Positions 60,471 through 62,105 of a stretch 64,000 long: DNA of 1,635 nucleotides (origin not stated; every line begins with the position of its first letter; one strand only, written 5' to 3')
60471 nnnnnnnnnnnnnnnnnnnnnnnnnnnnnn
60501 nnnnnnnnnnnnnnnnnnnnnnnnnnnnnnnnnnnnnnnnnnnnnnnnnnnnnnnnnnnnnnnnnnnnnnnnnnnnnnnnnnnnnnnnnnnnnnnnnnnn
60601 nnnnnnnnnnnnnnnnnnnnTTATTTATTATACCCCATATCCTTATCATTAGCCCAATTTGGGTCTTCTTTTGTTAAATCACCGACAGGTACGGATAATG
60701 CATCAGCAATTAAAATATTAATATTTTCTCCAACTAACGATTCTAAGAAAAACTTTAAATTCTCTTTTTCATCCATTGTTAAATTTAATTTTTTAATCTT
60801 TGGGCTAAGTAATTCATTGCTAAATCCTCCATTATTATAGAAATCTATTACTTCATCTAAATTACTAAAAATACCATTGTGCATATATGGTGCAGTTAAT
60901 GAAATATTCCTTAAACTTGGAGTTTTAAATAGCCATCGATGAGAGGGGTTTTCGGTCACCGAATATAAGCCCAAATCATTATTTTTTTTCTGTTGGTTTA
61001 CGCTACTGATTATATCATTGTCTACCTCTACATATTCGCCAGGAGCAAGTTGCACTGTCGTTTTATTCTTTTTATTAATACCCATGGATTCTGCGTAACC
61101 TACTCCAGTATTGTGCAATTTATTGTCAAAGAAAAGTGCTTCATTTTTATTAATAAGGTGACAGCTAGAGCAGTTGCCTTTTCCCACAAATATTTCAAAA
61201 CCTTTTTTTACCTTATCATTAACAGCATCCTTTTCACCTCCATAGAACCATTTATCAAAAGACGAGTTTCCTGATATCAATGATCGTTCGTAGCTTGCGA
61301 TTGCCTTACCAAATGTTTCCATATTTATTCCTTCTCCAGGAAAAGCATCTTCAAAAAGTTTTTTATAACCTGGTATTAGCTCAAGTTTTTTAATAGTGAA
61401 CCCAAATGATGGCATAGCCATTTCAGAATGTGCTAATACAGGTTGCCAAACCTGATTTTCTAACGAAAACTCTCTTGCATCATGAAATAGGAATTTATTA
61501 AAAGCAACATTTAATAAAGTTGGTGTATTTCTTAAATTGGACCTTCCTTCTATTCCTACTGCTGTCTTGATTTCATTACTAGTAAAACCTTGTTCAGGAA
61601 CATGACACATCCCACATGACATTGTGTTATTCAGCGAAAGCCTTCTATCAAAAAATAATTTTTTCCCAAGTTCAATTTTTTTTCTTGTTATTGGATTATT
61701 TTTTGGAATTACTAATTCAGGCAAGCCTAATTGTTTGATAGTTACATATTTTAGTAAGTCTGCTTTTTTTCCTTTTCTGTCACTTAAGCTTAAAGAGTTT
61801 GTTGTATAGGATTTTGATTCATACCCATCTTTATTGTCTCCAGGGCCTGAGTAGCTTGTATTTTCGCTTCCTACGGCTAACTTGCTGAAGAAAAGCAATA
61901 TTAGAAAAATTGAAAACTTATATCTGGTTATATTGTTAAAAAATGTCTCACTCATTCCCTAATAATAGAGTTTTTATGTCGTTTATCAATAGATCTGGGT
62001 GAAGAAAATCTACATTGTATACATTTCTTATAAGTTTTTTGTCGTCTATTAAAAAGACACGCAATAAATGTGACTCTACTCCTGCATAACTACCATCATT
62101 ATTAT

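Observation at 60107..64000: Methanethiol oxidase module: mtoX - SCO1/senC - mauG-like di-heme peroxidase - tlpA-like thioredoxin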

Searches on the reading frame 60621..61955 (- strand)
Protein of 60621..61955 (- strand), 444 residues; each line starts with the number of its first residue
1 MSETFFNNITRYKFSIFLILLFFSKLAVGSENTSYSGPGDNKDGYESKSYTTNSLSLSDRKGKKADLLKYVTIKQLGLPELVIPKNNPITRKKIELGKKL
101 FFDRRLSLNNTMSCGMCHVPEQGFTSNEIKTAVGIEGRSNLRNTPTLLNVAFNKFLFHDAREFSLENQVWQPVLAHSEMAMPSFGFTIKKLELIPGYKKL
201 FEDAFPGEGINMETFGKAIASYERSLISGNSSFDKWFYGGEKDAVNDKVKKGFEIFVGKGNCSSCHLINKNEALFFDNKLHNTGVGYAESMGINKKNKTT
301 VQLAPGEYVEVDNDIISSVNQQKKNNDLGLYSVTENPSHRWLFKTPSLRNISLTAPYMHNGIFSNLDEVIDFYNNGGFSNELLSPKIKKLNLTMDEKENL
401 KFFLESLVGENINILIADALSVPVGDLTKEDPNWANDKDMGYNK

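Call 3: search_protein_families(library=pfam, proteins=[window:60621-61955:-], max_evalue=0.01)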
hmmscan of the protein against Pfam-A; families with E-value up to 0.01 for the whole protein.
window:60621-61955:- (444 aa): 3 families
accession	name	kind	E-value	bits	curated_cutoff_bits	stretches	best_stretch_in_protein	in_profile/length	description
PF03150.19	CCP_MauG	-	1.5e-49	168.9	25.6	1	92-240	2-147/149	Di-haem cytochrome c peroxidase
PF00034.26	Cytochrom_C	-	0.00065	21.4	21.3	0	249-287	1-37/90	Cytochrome c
PF21419.2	RoxA-like_Cyt-c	-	0.0079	16.2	26.7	0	345-370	4-29/39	RoxA-like, cytochrome c-like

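Call 17: search_solved_structures(query=window:60621-61955:-, max_evalue=0.00001, show_alignments=3)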
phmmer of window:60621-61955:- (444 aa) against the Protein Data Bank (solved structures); distinct sequences matched with E-value up to 0.00001: 29.
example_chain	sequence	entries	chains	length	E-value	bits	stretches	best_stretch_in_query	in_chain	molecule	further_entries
1nml_A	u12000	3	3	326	3.2e-39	138.1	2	85-267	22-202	di-haem cytochrome c peroxidase | Cytochrome c peroxidase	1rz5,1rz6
4aal_A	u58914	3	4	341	1.1e-38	136.3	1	83-267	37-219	CYTOCHROME C551 PEROXIDASE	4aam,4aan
4aao_A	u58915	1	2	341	1.6e-38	135.9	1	83-267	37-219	CYTOCHROME C551 PEROXIDASE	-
2c1u_A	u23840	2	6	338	2.2e-37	132.1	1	84-267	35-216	DI-HAEM CYTOCHROME C PEROXIDASE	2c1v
3hq8_A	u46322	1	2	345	2.9e-37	131.7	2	84-266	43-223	Cytochrome c551 peroxidase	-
3hq6_A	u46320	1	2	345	3.9e-37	131.3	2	84-266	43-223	Cytochrome c551 peroxidase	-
3hq9_A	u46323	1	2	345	5.4e-37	130.8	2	84-266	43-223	Cytochrome c551 peroxidase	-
3hq7_A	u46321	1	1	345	2.2e-36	128.8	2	84-266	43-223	Cytochrome c551 peroxidase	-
6e1c_A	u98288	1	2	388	4.6e-36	127.7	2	79-266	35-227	Di-heme enzyme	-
1zzh_A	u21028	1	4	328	8.2e-36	126.9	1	83-266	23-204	cytochrome c peroxidase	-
1eb7_A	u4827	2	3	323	1.8e-35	125.8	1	79-269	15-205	CYTOCHROME C551 PEROXIDASE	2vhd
9qdt_A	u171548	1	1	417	2.1e-35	125.5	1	79-266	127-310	Probable cytochrome c peroxidase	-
1iqc_A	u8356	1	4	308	5.6e-35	124.2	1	88-266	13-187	di-heme peroxidase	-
3o5c_A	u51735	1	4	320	1.5e-32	116.1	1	90-266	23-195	Cytochrome c551 peroxidase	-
6qkn_A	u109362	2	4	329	2.9e-31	111.9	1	64-266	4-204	Cytochrome-c peroxidase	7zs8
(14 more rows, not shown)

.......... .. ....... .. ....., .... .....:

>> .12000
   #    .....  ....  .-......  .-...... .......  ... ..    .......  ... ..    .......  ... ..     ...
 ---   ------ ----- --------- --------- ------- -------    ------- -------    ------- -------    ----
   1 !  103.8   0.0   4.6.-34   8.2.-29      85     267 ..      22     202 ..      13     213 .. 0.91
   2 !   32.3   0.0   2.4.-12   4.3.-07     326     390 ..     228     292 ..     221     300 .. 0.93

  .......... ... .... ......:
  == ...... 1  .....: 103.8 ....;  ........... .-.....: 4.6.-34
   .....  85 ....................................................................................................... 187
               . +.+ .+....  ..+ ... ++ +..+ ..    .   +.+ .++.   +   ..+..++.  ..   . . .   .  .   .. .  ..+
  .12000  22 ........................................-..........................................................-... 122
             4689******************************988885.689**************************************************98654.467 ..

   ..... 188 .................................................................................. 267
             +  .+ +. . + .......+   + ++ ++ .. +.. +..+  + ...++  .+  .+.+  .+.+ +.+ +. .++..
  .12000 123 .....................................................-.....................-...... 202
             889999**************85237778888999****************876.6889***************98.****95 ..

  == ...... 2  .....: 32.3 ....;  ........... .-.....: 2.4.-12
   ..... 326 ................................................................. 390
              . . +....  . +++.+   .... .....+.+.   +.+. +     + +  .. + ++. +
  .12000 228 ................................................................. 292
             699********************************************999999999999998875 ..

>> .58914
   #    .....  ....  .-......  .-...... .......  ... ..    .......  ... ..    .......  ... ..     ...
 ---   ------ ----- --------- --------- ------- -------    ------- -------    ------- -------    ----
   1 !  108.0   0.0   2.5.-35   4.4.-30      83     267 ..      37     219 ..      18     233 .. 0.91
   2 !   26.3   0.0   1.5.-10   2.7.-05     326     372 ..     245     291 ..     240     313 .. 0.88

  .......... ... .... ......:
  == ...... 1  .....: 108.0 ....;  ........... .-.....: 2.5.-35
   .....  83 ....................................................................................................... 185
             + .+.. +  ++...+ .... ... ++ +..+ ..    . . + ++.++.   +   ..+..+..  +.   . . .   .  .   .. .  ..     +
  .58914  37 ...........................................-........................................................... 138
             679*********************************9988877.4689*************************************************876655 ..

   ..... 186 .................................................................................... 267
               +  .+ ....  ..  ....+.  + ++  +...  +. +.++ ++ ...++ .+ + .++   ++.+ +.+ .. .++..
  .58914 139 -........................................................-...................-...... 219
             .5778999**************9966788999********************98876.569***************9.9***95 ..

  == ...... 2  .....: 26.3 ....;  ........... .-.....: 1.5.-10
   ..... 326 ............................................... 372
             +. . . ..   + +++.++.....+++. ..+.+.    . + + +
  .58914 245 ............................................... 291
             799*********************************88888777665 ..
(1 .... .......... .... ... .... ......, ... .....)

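Call 22: search_protein_families(library=ncbifam, proteins=[window:60621-61955:-], max_evalue=0.00001)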
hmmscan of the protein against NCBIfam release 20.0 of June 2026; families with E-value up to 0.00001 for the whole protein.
window:60621-61955:- (444 aa): 4 families
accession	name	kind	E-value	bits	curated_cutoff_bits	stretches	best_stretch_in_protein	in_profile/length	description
TIGR04039.1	MXAN_0977_Heme2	hypoth_equivalog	3.8e-70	236.6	362.85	1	83-411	1-325/336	MbnH family di-heme enzyme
TIGR03791.1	TTQ_mauG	equivalog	4.6e-58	196.7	443.85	2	90-295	2-201/291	tryptophan tryptophylquinone biosynthesis enzyme MauG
TIGR03981.2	SAM_quin_mod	hypoth_equivalog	4.9e-33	114.6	340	3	322-374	307-359/411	His-Xaa-Ser system-associated MauG-like protein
NF052341.1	hydrazine_gamma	equivalog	4.9e-06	25.7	625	0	217-371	170-309/339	hydrazine synthase subunit gamma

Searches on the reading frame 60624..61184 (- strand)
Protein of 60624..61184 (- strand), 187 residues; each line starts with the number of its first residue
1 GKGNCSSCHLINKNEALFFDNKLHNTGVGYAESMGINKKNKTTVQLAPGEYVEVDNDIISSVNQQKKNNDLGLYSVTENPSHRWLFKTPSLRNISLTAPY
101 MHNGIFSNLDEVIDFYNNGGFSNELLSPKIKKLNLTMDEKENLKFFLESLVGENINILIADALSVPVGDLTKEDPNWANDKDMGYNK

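Call 19: search_solved_structures(query=window:60624-61184:-, max_evalue=1, show_alignments=5)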
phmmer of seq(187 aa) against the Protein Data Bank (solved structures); distinct sequences matched with E-value up to 1: 33.
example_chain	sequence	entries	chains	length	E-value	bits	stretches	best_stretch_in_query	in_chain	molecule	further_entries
6e1c_A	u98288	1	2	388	2.6e-14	56.7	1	71-155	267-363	Di-heme enzyme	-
4y5r_A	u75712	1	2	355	8.1e-09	38.9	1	77-118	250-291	Methylamine utilization protein MauG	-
3rn0_A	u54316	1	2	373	8.7e-09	38.8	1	77-118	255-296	Methylamine utilization protein MauG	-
4o1q_A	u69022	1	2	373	8.7e-09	38.7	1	77-118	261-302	Methylamine utilization protein MauG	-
3rn1_A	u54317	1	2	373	8.7e-09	38.7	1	77-118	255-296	Methylamine utilization protein MauG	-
3svw_A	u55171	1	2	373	8.7e-09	38.7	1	77-118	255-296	Methylamine utilization protein MauG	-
3sjl_A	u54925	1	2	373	8.8e-09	38.7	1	77-118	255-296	Methylamine utilization protein mauG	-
3l4m_A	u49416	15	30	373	8.8e-09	38.7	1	77-118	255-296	Methylamine utilization protein mauG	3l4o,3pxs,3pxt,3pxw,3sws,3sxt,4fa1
4l1q_A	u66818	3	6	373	8.8e-09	38.7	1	77-118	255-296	Methylamine utilization protein MauG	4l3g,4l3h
3sle_A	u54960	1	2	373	8.8e-09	38.7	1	77-118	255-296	Methylamine utilization protein MauG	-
3rlm_A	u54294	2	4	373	9.3e-09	38.7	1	77-118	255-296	Methylamine utilization protein MauG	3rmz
3orv_A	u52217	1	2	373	4e-08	36.6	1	77-118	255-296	Methylamine utilization protein mauG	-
1nml_A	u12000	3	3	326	6e-08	36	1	69-133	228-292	di-haem cytochrome c peroxidase | Cytochrome c peroxidase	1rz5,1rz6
3hq7_A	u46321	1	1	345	7.9e-07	32.4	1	69-153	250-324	Cytochrome c551 peroxidase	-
3hq8_A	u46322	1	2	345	8e-07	32.3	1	69-153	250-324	Cytochrome c551 peroxidase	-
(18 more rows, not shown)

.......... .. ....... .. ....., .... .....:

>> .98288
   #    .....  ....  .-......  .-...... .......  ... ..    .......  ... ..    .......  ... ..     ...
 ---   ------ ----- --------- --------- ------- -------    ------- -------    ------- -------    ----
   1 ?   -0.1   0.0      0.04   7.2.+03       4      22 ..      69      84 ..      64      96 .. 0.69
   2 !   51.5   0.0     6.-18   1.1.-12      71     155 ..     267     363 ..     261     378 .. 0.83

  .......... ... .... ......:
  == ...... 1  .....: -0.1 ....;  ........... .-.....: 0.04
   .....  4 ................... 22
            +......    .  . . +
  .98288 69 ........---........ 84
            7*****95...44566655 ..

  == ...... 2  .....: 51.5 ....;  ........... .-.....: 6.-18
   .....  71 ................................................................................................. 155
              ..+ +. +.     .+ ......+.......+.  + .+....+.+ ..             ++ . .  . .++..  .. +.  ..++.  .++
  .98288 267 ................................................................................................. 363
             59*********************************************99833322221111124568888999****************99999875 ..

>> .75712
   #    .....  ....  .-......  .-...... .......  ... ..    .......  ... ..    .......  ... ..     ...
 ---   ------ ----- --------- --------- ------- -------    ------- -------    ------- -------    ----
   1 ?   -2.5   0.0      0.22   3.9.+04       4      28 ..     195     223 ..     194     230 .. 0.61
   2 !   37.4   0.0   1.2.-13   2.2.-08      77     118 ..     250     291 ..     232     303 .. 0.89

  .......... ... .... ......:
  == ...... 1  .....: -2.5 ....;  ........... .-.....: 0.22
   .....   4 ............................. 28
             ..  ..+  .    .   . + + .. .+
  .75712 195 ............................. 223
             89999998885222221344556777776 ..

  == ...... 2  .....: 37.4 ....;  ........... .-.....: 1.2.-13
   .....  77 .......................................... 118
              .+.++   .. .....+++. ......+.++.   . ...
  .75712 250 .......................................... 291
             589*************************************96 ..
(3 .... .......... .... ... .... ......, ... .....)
